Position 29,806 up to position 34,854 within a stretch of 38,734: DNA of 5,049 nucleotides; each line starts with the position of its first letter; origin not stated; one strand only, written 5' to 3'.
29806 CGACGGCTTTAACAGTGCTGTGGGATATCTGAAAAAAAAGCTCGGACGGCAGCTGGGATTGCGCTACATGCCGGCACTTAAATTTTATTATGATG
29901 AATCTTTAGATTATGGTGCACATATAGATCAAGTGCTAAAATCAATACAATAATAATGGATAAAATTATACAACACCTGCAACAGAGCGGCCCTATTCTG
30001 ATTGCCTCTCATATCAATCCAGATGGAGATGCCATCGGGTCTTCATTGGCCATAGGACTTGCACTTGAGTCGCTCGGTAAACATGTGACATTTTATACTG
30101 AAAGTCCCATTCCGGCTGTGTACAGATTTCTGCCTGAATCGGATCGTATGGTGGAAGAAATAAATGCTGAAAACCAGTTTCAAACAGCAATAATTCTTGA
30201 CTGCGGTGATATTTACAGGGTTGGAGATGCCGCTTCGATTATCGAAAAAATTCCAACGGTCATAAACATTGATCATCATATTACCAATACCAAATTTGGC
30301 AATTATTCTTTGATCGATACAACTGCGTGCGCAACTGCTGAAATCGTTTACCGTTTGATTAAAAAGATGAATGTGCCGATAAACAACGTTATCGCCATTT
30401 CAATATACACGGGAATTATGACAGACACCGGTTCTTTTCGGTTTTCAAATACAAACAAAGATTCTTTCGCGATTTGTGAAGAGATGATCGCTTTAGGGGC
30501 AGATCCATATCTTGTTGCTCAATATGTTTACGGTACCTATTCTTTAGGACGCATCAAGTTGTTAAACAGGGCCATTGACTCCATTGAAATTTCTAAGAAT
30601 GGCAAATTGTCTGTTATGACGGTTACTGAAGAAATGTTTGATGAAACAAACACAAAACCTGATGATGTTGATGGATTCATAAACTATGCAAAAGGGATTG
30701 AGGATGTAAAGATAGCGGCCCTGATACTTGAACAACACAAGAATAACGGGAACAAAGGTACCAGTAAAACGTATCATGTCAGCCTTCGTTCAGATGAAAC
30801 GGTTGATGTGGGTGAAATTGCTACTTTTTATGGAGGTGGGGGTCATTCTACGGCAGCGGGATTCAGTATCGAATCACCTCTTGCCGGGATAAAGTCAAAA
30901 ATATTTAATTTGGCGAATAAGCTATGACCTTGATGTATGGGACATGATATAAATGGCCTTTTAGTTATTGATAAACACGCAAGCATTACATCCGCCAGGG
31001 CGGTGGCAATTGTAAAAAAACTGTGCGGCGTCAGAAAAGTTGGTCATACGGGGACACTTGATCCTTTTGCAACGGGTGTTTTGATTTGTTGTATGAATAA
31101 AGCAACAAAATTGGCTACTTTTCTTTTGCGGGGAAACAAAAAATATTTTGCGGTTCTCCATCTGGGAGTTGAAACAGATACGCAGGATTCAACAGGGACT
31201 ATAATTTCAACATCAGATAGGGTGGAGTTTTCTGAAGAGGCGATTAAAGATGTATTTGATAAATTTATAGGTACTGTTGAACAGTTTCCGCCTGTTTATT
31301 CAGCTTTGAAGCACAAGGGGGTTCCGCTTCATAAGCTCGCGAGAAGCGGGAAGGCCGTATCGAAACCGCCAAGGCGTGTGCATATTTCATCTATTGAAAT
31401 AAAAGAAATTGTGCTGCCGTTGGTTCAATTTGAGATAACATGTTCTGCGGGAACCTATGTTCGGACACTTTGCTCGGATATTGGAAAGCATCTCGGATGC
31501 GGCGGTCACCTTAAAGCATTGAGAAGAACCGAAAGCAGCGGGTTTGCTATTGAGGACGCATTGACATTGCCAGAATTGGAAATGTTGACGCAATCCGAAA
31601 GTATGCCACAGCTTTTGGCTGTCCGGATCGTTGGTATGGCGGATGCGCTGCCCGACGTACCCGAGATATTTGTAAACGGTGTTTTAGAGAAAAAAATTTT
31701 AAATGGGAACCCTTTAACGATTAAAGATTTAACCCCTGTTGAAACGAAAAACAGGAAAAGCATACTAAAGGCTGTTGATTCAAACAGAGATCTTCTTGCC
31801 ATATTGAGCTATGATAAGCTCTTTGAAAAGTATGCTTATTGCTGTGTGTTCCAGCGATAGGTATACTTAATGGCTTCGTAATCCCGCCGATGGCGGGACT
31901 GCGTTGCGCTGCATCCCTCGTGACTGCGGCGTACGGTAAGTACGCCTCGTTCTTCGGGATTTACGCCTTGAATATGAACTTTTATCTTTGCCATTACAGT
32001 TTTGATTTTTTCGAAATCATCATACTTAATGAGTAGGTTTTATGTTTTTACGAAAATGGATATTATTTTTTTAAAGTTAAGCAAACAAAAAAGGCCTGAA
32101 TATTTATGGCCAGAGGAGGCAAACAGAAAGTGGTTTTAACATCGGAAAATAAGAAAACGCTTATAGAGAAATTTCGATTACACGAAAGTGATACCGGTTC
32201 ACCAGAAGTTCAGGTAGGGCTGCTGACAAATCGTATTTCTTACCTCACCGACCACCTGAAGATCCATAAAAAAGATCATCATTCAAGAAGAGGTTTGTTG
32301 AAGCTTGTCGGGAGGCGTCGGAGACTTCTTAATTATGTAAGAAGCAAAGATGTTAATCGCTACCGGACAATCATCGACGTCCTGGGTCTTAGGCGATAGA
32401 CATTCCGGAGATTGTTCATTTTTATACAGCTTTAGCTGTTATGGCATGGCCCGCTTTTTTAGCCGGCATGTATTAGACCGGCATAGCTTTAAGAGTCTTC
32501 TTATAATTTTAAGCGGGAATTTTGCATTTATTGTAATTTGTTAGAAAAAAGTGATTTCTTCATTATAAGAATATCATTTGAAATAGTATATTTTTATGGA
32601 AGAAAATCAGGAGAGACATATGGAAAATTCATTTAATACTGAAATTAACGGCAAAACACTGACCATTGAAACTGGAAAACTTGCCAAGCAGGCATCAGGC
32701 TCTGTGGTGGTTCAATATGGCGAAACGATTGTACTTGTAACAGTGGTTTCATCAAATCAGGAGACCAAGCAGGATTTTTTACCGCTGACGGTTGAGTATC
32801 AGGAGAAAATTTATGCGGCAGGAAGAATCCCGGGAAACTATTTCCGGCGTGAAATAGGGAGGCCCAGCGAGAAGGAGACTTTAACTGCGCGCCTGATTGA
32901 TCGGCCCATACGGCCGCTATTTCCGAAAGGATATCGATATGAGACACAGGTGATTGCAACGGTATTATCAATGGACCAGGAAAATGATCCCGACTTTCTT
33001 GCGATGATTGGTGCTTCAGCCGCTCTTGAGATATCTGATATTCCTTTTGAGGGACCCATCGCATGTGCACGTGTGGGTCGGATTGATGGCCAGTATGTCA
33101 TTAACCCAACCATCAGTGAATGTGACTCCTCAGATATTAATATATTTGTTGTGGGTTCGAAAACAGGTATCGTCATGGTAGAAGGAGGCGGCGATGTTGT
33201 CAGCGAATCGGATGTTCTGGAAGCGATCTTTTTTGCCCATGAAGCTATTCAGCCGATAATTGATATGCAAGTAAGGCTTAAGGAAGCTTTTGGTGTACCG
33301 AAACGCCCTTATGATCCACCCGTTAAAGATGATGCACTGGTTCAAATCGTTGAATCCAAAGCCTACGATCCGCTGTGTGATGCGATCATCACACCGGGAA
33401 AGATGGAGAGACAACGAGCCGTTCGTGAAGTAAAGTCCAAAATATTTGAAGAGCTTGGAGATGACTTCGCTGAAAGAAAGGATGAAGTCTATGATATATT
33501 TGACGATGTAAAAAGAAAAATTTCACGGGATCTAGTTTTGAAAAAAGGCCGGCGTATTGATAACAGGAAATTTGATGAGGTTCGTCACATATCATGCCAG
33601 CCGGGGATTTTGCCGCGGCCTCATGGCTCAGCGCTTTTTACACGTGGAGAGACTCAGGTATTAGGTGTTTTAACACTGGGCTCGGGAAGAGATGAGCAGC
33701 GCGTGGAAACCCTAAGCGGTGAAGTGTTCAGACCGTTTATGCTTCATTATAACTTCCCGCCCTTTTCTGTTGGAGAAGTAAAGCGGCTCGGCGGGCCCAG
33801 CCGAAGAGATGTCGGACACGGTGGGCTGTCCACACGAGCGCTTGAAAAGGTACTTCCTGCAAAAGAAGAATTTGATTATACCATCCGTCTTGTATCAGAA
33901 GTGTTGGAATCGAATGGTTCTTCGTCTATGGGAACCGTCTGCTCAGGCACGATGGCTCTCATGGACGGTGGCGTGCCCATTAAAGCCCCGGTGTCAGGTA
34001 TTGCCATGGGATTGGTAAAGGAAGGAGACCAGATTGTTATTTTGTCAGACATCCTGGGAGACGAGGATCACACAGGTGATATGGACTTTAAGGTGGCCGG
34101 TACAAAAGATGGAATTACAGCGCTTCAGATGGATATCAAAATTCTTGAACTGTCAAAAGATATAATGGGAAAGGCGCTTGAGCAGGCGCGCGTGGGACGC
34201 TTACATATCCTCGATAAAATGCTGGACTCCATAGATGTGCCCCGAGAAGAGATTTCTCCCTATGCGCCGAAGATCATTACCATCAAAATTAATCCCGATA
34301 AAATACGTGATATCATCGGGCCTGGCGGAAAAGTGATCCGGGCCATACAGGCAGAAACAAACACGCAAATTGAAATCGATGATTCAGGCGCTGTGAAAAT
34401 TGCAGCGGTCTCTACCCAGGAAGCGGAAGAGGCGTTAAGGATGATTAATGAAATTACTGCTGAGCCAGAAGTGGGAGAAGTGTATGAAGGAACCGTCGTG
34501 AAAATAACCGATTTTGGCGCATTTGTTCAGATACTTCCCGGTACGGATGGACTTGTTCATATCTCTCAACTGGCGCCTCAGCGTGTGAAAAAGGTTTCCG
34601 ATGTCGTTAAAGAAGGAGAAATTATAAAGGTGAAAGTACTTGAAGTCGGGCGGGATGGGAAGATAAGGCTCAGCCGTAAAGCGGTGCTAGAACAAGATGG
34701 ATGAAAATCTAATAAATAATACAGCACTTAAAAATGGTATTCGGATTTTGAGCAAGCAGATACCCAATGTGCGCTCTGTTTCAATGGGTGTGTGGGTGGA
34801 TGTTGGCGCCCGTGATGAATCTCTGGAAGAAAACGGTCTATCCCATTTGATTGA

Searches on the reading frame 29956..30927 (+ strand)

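Call 21: search_protein_families(library=pfam, proteins=[window:29956-30927:+], max_evalue=0.0001)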
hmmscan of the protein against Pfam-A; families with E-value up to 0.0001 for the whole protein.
window:29956-30927:+ (323 aa): 2 families
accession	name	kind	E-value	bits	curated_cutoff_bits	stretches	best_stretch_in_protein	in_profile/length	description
PF01368.27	DHH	-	1.2e-16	61.6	28.1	1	14-154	2-125/125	DHH family, N-terminal domain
PF02272.25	DHHA1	-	1.7e-11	44.9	25.9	1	223-307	9-85/102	DHHA1 domain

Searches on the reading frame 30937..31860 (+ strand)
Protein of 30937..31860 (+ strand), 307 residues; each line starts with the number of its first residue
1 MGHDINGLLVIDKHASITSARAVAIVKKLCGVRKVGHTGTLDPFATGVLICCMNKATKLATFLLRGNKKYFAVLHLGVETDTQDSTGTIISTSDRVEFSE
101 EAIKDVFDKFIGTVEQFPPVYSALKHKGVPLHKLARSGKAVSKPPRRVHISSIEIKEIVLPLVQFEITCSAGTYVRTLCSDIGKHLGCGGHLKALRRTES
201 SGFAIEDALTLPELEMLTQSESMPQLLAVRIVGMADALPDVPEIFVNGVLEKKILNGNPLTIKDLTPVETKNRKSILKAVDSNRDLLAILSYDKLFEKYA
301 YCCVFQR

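Call 21: search_protein_families(library=pfam, proteins=[window:30937-31860:+], max_evalue=0.0001)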
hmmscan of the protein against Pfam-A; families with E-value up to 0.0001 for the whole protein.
window:30937-31860:+ (307 aa): 2 families
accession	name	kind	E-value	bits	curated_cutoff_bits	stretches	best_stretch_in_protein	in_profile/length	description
PF01509.24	TruB_N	-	1.2e-52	178.7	27.3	1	27-175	1-149/149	TruB family pseudouridylate synthase (N terminal domain)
PF16198.10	TruB_C_2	-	2.6e-13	50.3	29.3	1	176-227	1-54/66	tRNA pseudouridylate synthase B C-terminal domain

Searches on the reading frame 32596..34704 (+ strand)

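Call 21: search_protein_families(library=pfam, proteins=[window:32596-34704:+], max_evalue=0.0001)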
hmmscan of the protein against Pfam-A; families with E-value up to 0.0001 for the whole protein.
window:32596-34704:+ (702 aa): 6 families
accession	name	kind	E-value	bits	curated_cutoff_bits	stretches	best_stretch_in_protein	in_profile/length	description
PF01138.27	RNase_PH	-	9.1e-56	188.3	25.5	2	20-150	3-130/130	3' exoribonuclease family, domain 1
PF03725.20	RNase_PH_C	-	1.4e-25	89.4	20.8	2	153-217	1-67/67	3' exoribonuclease family, domain 2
PF00575.29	S1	-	1e-20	74.3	22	1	623-695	1-74/74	S1 RNA binding domain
PF00013.35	KH_1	-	1e-11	44.9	21.5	1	561-619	2-66/66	KH domain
PF03726.19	PNPase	-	8.2e-09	36.3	24.6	1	248-325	2-81/81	Polyribonucleotide nucleotidyltransferase, RNA binding domain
PF22675.2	KH-I_KHDC4-BBP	-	1.7e-05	25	30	1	570-615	8-53/76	KHDC4/BBP-like, KH-domain type I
